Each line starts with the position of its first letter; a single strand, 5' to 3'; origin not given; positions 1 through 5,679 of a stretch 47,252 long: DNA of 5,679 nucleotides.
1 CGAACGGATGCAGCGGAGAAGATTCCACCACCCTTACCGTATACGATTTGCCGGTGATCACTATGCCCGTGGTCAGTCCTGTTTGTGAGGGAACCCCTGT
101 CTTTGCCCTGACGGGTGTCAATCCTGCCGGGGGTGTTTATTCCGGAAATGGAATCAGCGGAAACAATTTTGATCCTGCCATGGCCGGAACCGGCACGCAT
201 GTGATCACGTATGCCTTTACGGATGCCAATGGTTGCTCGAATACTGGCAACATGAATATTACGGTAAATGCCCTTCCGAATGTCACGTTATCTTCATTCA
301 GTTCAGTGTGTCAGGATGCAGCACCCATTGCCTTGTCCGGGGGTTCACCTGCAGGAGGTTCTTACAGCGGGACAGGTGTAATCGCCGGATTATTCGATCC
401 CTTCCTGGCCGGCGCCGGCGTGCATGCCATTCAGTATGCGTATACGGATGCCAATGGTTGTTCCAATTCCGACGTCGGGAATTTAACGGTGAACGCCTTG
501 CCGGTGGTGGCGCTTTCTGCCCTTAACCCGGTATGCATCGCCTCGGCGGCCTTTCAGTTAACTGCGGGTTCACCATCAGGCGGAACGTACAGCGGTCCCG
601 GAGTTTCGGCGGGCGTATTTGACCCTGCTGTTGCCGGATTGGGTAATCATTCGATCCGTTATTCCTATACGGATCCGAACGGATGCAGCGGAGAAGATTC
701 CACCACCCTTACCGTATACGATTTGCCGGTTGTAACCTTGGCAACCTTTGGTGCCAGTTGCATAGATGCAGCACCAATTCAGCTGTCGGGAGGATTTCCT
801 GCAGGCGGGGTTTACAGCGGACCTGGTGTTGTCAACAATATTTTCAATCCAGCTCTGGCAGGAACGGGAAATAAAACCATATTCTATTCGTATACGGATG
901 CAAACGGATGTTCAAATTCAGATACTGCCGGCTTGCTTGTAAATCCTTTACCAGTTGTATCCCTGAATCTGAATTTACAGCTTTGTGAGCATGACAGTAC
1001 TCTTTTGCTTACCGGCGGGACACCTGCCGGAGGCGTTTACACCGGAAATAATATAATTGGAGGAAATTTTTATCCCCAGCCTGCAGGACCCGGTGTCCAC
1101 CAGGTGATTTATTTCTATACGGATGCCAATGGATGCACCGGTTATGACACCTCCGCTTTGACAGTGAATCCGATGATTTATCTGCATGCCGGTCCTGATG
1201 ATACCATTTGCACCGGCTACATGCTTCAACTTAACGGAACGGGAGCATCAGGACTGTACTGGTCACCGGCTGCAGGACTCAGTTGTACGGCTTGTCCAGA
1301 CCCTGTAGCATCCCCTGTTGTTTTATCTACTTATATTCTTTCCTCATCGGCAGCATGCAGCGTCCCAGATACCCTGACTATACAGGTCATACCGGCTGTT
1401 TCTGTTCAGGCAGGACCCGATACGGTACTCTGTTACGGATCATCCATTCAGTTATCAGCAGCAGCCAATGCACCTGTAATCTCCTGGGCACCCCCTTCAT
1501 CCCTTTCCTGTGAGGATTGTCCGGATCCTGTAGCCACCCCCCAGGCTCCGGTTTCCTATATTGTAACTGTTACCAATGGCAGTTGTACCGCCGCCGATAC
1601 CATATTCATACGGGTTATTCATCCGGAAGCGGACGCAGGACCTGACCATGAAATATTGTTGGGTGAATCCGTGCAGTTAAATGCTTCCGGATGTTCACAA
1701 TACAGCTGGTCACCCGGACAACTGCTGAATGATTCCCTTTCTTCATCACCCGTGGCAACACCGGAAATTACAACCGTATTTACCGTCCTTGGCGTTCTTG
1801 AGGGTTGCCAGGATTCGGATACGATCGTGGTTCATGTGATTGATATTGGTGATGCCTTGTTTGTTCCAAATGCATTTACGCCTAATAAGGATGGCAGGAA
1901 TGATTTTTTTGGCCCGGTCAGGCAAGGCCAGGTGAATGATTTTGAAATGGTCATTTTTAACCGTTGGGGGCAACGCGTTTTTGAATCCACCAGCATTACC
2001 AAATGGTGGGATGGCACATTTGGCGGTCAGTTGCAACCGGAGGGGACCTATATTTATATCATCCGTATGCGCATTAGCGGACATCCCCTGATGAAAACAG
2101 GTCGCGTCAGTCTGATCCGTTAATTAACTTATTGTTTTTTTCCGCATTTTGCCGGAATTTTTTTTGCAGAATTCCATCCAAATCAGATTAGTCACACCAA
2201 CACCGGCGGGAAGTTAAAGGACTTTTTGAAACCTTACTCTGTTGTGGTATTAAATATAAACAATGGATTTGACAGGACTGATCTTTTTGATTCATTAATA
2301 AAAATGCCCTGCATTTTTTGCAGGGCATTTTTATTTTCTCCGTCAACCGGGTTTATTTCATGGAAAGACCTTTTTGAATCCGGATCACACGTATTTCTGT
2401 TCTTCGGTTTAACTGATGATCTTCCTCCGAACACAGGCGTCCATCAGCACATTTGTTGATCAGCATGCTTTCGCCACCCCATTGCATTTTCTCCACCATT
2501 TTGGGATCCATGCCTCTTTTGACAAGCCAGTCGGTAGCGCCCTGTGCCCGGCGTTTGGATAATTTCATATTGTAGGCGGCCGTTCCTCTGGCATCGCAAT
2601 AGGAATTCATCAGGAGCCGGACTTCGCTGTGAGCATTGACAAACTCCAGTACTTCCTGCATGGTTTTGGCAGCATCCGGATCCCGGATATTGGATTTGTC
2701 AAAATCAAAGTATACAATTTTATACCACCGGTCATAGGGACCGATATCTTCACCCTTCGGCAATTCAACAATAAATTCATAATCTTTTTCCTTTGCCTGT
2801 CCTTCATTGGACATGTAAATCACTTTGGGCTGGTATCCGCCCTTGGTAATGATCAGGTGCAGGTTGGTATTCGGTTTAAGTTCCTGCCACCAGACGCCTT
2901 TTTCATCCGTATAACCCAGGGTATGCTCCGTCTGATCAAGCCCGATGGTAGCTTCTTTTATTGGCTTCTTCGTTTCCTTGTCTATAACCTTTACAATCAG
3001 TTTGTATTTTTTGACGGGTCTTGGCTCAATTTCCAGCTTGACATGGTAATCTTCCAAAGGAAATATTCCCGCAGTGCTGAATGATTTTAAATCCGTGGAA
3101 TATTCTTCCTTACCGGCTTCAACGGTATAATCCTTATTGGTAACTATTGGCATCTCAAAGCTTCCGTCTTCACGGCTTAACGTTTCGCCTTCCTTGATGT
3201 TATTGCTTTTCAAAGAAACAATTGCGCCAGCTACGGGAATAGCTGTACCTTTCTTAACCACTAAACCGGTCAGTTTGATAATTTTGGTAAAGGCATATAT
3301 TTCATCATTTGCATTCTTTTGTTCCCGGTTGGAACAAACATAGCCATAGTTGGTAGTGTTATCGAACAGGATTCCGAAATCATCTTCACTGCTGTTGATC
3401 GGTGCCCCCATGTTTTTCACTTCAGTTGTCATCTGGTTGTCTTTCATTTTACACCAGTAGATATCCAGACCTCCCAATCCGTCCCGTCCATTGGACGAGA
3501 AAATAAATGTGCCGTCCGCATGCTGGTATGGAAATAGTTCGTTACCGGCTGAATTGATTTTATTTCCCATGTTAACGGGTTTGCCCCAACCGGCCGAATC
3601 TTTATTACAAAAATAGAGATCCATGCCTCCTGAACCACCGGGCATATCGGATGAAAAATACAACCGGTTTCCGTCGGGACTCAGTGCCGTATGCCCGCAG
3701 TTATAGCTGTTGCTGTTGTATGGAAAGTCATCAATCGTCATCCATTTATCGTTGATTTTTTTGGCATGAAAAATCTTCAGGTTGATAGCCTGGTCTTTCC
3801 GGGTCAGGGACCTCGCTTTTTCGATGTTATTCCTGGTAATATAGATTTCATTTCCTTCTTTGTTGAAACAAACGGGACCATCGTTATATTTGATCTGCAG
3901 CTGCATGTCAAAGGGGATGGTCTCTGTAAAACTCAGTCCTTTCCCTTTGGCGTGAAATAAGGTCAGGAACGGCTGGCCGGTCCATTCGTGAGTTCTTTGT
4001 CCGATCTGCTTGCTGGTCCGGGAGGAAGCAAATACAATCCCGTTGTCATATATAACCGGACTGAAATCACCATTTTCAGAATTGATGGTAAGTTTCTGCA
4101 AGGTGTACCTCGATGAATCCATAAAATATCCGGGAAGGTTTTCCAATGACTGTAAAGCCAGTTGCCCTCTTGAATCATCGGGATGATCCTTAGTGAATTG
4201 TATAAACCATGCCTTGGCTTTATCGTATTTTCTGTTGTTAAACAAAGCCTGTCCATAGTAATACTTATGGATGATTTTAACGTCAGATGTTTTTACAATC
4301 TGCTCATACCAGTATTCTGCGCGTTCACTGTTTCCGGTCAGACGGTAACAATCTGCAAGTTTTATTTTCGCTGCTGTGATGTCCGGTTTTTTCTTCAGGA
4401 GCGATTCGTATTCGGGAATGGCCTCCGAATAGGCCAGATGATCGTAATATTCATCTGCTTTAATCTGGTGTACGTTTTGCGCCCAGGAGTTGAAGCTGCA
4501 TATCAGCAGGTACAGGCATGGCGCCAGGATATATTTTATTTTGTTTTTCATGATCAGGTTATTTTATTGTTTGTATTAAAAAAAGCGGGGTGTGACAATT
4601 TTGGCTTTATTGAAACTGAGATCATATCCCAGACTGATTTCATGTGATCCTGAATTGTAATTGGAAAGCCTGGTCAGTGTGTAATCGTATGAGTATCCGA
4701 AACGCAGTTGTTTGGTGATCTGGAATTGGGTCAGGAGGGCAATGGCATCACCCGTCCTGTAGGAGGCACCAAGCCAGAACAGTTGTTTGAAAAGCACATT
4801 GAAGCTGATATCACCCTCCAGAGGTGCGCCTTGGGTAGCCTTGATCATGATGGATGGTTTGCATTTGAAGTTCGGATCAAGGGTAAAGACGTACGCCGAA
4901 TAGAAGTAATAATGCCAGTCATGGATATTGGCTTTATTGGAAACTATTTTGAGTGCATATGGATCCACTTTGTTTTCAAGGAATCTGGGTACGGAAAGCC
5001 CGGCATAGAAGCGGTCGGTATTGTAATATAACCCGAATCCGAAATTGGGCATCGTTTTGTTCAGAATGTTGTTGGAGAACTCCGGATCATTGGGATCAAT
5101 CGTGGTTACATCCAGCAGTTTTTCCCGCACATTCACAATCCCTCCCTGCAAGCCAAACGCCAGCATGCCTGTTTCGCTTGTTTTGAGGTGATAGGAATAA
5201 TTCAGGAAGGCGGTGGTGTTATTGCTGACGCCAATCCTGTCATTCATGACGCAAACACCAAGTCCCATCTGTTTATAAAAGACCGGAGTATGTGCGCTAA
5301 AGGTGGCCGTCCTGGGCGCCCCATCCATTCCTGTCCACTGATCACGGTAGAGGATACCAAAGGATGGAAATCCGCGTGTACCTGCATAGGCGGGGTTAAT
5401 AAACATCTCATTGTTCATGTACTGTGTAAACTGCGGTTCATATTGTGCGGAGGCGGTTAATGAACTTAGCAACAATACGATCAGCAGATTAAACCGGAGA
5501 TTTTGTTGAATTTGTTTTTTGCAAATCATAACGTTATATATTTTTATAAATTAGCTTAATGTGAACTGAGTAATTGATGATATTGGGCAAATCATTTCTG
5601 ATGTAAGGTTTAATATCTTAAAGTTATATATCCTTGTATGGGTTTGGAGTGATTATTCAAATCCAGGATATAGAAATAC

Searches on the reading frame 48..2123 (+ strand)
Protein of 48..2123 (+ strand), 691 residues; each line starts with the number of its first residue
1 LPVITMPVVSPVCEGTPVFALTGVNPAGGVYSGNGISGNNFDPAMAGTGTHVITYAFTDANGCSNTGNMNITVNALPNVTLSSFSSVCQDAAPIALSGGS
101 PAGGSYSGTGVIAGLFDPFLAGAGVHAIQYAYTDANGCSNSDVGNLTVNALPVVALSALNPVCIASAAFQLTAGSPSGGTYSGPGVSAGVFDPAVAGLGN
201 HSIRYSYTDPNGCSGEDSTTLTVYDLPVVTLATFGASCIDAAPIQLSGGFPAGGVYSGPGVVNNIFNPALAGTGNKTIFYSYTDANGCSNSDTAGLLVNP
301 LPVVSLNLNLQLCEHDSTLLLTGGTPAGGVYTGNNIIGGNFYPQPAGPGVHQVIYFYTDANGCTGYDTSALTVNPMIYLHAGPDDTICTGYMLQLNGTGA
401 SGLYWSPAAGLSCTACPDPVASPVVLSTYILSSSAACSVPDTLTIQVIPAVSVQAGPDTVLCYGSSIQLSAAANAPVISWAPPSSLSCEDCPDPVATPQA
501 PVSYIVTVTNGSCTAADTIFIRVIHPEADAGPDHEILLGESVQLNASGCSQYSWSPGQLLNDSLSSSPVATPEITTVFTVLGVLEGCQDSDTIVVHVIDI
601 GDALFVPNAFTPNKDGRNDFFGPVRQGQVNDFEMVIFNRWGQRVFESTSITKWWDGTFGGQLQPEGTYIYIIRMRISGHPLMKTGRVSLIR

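Call 4: search_protein_families(library=pfam, proteins=[window:48-2123:+])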
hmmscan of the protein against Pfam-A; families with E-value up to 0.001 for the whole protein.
window:48-2123:+ (691 aa): 2 families
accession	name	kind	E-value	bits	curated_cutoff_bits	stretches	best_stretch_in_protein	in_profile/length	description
PF13585.12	CHU_C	-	1.1e-18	67.6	27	1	605-675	2-73/86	CHU_C Type IX secretion signal domain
PF02494.22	HYR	-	0.00052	20.7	21.7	0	48-73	56-81/81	HYR domain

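Call 20: search_protein_families(library=ncbifam, proteins=[window:48-2123:+], max_evalue=0.00001)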
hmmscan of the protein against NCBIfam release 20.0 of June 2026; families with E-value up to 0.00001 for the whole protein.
window:48-2123:+ (691 aa): 1 family
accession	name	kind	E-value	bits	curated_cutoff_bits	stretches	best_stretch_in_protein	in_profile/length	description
TIGR04131.1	Bac_Flav_CTERM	domain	1.8e-13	50.5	35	1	606-690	3-84/85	T9SS type B sorting domain-containing protein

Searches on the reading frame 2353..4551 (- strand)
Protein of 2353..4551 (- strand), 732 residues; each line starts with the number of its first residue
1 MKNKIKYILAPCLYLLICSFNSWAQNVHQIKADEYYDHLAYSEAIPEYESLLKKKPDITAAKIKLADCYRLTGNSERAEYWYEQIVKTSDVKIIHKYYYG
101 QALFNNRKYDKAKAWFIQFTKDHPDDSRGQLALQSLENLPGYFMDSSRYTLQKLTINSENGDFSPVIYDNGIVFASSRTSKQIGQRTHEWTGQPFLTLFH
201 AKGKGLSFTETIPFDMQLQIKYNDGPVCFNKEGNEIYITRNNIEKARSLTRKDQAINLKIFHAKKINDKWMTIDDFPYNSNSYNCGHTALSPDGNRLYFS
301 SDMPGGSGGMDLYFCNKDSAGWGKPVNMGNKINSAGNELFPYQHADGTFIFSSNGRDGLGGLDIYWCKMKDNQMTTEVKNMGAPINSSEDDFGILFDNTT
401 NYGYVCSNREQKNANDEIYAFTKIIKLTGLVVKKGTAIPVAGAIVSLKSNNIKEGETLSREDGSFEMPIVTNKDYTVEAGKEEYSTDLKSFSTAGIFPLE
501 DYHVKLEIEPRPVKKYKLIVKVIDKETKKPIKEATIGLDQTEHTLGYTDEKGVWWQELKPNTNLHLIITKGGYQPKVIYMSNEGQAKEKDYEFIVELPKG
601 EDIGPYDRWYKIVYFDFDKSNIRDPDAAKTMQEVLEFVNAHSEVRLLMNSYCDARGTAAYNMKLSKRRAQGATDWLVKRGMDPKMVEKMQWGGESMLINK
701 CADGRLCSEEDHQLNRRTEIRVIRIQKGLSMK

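Call 4: search_protein_families(library=pfam, proteins=[window:2353-4551:-])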
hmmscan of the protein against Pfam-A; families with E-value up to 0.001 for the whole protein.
window:2353-4551:- (732 aa): 11 families
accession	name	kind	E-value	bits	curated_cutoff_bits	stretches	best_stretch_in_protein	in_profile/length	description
PF00691.25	OmpA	-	1.3e-12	48.4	27.2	1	614-700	1-87/98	OmpA family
PF13620.12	CarboxypepD_reg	-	1.8e-11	44.7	32.3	1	427-487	2-62/82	Carboxypeptidase regulatory-like domain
PF07676.18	PD40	-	1.4e-10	41.2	20.9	1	288-313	14-37/38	WD40-like Beta Propeller Repeat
PF13715.12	CarbopepD_reg_2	-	1.3e-09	38.4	32.2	1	521-585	4-67/88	CarboxypepD_reg-like domain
PF14559.12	TPR_19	-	1.6e-09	38.4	25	1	41-86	7-52/68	Tetratricopeptide repeat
PF13432.12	TPR_16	-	2.7e-09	37.7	32.7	1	32-87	4-59/65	Tetratricopeptide repeat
PF24575.1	TPR_Slam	-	1.5e-05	25.8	35.2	0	40-67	62-89/104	Surface lipoprotein assembly modifier, N-terminal TPR repeats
PF13428.12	TPR_14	-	1.8e-05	25.4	23.5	0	97-133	5-41/44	Tetratricopeptide repeat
PF07719.23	TPR_2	-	1.9e-05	24.9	27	0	97-117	5-25/34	Tetratricopeptide repeat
PF12895.13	ANAPC3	-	0.00028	21.5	27.2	0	38-112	2-75/82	Anaphase-promoting complex, cyclosome, subunit 3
PF25064.1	ARM_TT21_5th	-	0.00077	20.2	27.8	0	32-134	8-110/117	TT21 fifth ARM repeats domain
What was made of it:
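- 2353..4551 (-): PorE-like / CHU_0125-like OmpA-family gene (TPR, PD40, CarboxypepD_reg, OmpA domains). Call 4.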

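Call 20: search_protein_families(library=ncbifam, proteins=[window:2353-4551:-], max_evalue=0.00001)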
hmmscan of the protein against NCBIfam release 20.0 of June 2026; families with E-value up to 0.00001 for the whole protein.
window:2353-4551:- (732 aa): 15 families
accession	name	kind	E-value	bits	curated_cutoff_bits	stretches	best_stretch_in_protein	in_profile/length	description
NF053607.1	CHU_0125_OmpA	equivalog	1.4e-108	364.1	620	2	16-497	15-498/639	CHU_0125 family OmpA-like outer membrane integrity protein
NF052230.1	T9SS_PorE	exception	1.1e-91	308.1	600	2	15-495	8-492/648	PorE family type IX secretion system protein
TIGR02802.1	Pal_lipo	equivalog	1.1e-14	54.4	125.35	1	613-720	2-102/104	peptidoglycan-associated lipoprotein Pal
NF053611.1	YiaD_Gzip_OmpA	equivalog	5.7e-13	49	175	1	613-722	104-206/206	YiaD family glycine zipper/OmpA-like lipoprotein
NF053613.1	OMP_toxin_LptF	equivalog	7.4e-13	48.7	400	1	613-721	143-244/256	lipotoxin F family OmpA-related lipoprotein LptF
NF053612.1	anchor_PA1041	equivalog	7.9e-13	48.9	250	1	612-722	132-235/236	PA1041 family peptidoglycan-binding anchor lipoprotein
NF045787.1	OmpABordt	equivalog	2.1e-12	47.1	200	1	614-724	88-191/194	outer membrane protein OmpA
NF008067.1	PRK10802.1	equivalog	1.8e-08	34.4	261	1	611-694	67-149/171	peptidoglycan-associated lipoprotein Pal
NF053585.1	OMP_LP_YfiB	equivalog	2.7e-08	33.8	128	1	613-705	58-150/163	outer membrane lipoprotein YfiB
NF033763.1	exchanger_TraB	exception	3e-08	32.1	700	1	625-723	405-498/522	outer membrane exchange protein TraB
TIGR03789.1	pdsO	hypoth_equivalog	5.1e-08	32.9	152.2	1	625-698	152-225/243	sortase-associated OmpA-like protein PdsO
NF047726.1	AutTranAdhPGAsTpgA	equivalog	7.3e-08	31.9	350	1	613-702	156-246/268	trimeric autotransporter adhesin/peptidogylcan-associated protein TpgA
NF008071.1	PRK10808.1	equivalog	3.1e-06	26.8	277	1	613-702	233-324/358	porin OmpA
TIGR02917.1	PEP_TPR_lipo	equivalog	4.4e-06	24.9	312.2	1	27-126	705-803/899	XrtA/PEP-CTERM system TPR-repeat protein PrsT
NF007804.1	PRK10510.1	equivalog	5.7e-06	25.8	307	0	613-705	114-206/219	OmpA family lipoprotein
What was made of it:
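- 2353..4551 (-): NF053607 364 bits and NF052230 308 bits, both below their curated cutoffs of 620 and 600 (call 20).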

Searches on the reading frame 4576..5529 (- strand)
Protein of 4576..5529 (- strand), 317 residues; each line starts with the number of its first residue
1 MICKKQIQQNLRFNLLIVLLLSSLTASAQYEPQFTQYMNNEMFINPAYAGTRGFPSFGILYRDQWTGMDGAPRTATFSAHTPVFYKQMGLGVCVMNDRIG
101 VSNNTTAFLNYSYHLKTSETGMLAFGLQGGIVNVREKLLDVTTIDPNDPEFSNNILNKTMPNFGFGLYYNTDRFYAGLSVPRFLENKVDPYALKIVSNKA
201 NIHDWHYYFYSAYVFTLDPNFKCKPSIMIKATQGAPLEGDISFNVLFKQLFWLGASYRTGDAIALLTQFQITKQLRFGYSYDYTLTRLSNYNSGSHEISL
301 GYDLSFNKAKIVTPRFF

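Call 4: search_protein_families(library=pfam, proteins=[window:4576-5529:-])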
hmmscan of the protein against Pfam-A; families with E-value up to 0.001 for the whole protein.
window:4576-5529:- (317 aa): 1 family
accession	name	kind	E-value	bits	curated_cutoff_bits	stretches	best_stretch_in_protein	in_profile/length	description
PF11751.14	PorP_SprF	-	1.8e-86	290.5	22.3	1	27-302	2-273/273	Type IX secretion system membrane protein PorP/SprF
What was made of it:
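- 4576..5529 (-): PorP/SprF-family gene 80 bp downstream of g1. It is the presumed cognate secretion and anchor partner of the shared type-B CTD. PF11751 E=1.8e-86 (call 4).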

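Call 9: find_encoding_contigs(protein=window:4576-5529:-, flank=10000, max_places=10)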
Protein window:4576-5529:- (317 aa): 1 contig read that carries it; 1 place shown.
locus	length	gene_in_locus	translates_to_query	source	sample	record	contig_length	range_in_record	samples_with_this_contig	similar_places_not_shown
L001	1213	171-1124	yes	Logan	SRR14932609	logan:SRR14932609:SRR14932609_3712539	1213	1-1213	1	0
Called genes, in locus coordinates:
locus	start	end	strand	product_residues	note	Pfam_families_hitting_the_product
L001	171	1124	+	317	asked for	PF11751:PorP_SprF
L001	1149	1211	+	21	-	?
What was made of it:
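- Tried and rejected: Only sprF was found, on one 1.2-kb Logan contig (call 9).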

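Call 20: search_protein_families(library=ncbifam, proteins=[window:4576-5529:-], max_evalue=0.00001)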
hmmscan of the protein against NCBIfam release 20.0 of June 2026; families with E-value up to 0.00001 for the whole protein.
window:4576-5529:- (317 aa): 1 family
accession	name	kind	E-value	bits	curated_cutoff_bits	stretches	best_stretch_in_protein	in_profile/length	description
TIGR03519.1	T9SS_PorP_fam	subfamily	6.7e-86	288.4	90.55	1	15-303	5-291/292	PorP/SprF family type IX secretion system membrane protein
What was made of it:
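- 4576..5529 (-): TIGR03519 288 bits against a cutoff of 90.55 (call 20).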
